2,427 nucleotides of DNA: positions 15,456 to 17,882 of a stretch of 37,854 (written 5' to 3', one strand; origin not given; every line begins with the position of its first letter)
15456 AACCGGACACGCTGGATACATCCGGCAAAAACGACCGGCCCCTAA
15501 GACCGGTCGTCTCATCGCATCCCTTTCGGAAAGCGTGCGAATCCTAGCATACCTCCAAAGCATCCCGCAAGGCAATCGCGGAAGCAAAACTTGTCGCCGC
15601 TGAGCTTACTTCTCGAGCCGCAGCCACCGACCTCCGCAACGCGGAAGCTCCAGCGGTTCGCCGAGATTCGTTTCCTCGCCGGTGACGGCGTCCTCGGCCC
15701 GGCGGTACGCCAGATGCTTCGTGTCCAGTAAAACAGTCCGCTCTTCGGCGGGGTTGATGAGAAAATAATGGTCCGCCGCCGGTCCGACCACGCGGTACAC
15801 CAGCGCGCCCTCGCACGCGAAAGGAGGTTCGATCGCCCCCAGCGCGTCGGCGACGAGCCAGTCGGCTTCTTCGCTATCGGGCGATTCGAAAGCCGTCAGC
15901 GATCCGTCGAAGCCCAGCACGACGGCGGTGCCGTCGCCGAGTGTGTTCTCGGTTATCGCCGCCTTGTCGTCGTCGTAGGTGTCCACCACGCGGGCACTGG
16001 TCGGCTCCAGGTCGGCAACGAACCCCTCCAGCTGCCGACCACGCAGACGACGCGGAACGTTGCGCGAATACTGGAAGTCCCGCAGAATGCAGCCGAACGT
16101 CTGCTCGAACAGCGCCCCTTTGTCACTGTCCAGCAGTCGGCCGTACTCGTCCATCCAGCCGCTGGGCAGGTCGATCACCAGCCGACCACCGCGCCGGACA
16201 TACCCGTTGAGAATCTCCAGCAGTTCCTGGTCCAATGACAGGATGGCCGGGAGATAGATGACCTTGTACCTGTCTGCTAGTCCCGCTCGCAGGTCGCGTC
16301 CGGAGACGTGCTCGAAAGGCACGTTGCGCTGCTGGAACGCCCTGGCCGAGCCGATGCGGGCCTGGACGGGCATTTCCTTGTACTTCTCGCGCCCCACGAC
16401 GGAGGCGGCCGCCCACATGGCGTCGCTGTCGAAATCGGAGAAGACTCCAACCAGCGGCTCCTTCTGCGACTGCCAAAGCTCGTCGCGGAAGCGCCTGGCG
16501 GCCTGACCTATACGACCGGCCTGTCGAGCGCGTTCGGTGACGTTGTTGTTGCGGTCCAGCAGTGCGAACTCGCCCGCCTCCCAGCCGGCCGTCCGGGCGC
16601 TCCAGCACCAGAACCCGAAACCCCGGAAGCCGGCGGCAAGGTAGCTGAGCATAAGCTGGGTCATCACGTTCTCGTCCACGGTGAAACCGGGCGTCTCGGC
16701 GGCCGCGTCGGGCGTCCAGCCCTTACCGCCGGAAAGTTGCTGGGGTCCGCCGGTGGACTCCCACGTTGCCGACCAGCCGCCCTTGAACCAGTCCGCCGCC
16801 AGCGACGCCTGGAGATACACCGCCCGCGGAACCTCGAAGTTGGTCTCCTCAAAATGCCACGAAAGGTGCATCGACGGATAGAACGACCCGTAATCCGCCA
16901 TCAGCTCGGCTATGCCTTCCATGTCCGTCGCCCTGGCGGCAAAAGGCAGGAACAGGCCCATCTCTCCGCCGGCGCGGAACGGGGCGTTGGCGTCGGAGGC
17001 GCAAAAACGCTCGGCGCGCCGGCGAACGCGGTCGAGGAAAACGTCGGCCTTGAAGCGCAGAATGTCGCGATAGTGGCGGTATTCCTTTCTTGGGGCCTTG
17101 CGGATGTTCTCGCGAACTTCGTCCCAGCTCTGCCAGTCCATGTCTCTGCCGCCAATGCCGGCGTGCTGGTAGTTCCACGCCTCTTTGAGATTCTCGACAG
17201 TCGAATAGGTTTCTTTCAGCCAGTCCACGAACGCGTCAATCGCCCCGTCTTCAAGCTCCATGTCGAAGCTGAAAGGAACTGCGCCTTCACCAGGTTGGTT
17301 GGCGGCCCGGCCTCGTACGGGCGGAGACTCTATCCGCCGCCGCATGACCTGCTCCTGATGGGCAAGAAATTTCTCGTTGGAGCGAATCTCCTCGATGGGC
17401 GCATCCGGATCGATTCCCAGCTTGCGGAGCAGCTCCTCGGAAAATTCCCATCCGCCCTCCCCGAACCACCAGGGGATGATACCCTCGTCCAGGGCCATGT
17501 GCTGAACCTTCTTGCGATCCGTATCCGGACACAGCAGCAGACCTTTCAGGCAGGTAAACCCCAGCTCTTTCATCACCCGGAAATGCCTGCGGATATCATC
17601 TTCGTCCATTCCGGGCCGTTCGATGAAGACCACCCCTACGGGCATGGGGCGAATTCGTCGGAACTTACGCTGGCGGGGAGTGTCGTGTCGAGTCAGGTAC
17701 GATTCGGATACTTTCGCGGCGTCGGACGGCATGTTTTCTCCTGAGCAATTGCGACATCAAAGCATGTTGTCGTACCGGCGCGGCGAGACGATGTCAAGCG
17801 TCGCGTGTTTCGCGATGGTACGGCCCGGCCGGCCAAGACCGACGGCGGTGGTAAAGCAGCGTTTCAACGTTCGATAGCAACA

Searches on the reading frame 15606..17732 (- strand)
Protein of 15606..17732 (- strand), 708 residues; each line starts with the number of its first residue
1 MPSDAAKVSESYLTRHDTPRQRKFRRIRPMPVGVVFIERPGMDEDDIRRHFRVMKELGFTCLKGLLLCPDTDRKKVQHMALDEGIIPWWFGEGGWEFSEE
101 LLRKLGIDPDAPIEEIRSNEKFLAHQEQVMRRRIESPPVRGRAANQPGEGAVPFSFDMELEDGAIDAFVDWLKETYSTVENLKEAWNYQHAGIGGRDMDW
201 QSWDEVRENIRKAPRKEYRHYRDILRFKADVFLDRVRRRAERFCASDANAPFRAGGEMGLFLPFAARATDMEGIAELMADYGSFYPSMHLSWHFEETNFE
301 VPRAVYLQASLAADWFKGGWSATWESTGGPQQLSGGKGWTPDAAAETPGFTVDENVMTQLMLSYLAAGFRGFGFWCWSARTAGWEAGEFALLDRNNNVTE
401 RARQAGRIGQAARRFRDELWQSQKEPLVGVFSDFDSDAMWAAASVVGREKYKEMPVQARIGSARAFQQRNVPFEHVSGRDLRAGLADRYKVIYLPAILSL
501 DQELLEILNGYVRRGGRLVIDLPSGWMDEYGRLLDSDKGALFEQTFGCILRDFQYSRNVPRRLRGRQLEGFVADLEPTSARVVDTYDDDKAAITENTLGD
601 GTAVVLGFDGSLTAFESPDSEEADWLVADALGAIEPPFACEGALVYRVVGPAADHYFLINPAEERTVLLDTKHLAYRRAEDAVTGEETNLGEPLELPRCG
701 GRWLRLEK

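Call 6: search_protein_families(library=pfam, proteins=[window:15606-17732:-], max_evalue=0.01)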
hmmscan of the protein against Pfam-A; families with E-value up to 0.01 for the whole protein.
window:15606-17732:- (708 aa): 2 families
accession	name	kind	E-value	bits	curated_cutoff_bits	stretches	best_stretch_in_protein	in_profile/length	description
PF08532.16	Glyco_hydro_42M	-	4.6e-14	52.9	25.8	1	487-627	56-197/207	Beta-galactosidase trimerisation domain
PF02449.21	Glyco_hydro_42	-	4.7e-05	23.3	21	1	164-410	150-371/376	Beta-galactosidase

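Call 27: search_protein_families(library=ncbifam, proteins=[window:15606-17732:-], max_evalue=0.01)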
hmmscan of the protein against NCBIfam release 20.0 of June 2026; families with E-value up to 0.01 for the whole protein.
window:15606-17732:- (708 aa): 0 families
